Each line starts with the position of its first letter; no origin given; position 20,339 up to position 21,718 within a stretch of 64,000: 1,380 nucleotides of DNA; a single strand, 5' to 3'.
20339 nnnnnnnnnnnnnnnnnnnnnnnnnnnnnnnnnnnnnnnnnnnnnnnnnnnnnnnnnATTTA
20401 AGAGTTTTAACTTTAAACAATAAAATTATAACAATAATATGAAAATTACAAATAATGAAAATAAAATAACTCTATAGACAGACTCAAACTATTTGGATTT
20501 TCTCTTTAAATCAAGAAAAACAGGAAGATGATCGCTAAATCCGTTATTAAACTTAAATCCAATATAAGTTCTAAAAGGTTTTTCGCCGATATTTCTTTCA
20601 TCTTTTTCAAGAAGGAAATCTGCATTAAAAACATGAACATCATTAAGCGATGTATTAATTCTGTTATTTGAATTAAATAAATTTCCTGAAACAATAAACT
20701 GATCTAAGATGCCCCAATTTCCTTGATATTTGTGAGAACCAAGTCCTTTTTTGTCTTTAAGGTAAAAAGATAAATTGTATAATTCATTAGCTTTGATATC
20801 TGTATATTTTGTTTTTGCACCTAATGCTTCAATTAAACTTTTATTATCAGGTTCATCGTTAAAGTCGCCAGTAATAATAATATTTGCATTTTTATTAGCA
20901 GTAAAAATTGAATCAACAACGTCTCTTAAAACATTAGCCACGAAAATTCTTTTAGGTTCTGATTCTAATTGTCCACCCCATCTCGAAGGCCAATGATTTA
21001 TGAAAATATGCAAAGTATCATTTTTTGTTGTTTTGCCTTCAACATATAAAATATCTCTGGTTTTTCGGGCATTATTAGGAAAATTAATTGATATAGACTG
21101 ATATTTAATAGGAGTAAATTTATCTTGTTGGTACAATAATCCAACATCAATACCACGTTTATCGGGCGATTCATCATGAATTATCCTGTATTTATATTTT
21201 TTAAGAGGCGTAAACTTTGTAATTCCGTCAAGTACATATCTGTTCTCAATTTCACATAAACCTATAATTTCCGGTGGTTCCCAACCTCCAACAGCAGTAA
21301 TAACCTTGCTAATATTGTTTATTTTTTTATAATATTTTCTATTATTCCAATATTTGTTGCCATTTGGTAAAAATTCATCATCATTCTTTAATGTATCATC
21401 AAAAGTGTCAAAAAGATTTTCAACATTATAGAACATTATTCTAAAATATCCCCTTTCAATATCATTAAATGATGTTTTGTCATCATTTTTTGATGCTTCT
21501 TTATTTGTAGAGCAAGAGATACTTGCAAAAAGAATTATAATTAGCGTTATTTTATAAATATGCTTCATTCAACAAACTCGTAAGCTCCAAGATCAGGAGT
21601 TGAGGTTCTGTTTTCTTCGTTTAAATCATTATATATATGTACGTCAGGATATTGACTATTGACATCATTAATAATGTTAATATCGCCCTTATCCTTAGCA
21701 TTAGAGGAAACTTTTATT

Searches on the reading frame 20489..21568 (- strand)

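Call 11: search_protein_families(library=pfam, proteins=[window:20489-21568:-])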
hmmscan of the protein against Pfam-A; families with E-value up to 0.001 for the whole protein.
window:20489-21568:- (359 aa): 2 families
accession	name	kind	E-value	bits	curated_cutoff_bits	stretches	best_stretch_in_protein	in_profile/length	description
PF19580.5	Exo_endo_phos_3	-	3.5e-104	348.6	27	1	44-356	2-311/311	Endonuclease/Exonuclease/phosphatase family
PF03372.29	Exo_endo_phos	-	0.0005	20.3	24.5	1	78-249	14-167/225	Endonuclease/Exonuclease/phosphatase family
